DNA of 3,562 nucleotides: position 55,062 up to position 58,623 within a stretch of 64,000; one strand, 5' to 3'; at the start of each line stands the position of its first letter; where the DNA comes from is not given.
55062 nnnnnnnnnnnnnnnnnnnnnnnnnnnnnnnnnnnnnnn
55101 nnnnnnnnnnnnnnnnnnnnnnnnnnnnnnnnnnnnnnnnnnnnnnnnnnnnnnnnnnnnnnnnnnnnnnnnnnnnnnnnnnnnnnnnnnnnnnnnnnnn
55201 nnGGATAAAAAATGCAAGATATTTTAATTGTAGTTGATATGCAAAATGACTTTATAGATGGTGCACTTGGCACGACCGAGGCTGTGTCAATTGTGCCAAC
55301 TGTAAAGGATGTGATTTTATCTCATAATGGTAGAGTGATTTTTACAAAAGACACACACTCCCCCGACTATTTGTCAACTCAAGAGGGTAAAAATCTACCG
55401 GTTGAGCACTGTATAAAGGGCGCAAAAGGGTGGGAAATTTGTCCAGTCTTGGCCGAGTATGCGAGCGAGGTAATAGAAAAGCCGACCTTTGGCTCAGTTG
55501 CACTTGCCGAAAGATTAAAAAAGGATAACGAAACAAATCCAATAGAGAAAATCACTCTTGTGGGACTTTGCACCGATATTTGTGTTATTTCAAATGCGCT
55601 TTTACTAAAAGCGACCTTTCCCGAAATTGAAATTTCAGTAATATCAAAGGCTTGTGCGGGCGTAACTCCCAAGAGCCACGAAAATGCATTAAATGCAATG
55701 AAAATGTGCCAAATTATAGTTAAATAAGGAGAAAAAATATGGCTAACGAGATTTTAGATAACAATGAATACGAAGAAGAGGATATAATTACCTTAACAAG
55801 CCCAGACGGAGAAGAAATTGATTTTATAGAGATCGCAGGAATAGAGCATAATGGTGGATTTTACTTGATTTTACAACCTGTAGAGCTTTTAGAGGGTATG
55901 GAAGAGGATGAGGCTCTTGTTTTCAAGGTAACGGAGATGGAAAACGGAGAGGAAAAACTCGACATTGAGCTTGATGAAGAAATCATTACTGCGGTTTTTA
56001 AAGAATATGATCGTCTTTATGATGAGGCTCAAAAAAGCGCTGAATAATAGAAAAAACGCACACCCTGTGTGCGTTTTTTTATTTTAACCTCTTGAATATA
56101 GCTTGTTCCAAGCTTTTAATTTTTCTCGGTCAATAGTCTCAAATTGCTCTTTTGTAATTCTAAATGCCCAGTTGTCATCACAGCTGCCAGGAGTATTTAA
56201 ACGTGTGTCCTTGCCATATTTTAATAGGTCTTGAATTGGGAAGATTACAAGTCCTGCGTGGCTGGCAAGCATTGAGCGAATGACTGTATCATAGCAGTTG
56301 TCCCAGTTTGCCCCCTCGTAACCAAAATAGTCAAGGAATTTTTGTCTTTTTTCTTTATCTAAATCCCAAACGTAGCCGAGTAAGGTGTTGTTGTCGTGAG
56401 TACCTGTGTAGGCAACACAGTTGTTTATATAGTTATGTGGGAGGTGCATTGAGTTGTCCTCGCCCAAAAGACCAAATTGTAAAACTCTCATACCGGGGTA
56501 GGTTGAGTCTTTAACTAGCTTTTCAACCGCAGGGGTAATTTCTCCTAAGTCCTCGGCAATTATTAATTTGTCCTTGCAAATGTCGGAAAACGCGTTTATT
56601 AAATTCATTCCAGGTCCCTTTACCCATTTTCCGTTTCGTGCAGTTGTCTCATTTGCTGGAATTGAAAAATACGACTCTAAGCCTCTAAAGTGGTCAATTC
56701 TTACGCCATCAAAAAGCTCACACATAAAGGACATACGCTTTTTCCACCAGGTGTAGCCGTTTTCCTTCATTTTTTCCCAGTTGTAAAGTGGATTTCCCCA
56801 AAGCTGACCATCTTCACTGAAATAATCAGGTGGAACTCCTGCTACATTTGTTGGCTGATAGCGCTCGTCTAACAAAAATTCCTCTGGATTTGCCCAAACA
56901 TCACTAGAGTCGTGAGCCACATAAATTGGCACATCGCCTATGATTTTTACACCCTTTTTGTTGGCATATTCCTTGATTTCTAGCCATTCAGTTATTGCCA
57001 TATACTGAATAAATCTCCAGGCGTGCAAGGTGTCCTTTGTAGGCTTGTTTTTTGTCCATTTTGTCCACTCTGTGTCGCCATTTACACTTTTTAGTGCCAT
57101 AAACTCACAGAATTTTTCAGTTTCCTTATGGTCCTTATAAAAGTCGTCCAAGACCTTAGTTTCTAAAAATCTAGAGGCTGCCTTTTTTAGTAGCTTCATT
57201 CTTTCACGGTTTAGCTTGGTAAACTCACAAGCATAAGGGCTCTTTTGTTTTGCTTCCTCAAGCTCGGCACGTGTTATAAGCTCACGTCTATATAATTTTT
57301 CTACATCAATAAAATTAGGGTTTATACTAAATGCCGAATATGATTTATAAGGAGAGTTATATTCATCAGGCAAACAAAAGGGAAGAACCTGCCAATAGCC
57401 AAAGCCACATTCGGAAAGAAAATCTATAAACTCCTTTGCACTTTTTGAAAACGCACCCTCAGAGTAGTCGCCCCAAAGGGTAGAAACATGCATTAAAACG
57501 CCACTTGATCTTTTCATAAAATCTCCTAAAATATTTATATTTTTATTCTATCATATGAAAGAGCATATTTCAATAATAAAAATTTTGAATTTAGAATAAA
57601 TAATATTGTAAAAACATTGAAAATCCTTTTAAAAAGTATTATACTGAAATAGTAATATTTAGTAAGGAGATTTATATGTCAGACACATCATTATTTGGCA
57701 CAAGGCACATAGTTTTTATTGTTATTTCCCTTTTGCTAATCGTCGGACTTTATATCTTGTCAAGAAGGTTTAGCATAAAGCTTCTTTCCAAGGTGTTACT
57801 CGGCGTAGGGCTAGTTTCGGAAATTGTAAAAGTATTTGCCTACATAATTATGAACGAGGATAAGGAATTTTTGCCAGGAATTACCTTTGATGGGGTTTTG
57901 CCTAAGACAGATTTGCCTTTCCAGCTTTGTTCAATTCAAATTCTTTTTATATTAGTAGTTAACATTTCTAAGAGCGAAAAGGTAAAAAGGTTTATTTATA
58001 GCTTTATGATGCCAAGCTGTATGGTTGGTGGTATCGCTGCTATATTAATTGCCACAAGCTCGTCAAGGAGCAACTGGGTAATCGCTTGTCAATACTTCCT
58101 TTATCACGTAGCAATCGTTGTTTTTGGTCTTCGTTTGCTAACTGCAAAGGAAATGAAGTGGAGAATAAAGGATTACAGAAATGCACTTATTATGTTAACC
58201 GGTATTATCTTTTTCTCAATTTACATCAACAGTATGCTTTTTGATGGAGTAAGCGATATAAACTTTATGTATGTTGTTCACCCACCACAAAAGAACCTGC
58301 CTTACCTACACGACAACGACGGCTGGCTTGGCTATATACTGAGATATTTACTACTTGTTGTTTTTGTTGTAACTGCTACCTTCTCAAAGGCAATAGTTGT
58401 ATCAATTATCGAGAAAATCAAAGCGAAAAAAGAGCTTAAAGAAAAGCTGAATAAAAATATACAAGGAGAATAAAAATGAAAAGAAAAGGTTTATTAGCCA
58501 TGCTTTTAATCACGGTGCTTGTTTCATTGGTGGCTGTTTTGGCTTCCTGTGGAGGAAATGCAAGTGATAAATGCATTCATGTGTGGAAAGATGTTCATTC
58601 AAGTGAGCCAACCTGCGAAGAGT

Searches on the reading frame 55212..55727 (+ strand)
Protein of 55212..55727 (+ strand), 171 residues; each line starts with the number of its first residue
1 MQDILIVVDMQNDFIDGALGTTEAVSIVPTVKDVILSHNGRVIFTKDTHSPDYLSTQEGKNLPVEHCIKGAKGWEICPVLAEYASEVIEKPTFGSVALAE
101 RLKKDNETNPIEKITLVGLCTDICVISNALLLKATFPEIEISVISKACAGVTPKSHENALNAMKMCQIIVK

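Call 70: search_protein_families(library=pfam, proteins=[window:55212-55727:+], max_evalue=0.00001)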
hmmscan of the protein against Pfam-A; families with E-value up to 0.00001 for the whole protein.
window:55212-55727:+ (171 aa): 1 family
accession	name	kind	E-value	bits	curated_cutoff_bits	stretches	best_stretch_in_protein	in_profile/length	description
PF00857.26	Isochorismatase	-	1.2e-27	97.5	27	1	4-166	2-167/175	Isochorismatase domain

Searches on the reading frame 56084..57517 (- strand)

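Call 70: search_protein_families(library=pfam, proteins=[window:56084-57517:-], max_evalue=0.00001)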
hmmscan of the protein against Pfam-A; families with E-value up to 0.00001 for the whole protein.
window:56084-57517:- (477 aa): 1 family
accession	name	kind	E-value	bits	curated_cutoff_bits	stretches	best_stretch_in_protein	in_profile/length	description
PF02446.23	Glyco_hydro_77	-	9.5e-145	483.5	25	1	9-459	1-464/465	4-alpha-glucanotransferase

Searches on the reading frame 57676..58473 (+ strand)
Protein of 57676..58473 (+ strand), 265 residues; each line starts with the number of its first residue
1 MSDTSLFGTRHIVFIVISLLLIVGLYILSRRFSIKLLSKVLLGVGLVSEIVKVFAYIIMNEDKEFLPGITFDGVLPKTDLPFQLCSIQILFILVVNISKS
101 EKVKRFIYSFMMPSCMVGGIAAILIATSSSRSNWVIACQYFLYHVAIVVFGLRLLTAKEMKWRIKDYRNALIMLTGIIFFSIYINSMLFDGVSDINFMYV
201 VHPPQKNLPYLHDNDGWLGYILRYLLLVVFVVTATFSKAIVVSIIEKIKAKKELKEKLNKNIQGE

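Call 70: search_protein_families(library=pfam, proteins=[window:57676-58473:+], max_evalue=0.00001)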
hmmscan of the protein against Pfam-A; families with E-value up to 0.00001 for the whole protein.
window:57676-58473:+ (265 aa): 1 family
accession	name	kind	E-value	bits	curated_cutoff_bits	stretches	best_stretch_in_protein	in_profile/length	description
PF14808.11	TMEM164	-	8.8e-22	78.1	25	1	6-237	1-214/217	TMEM164 family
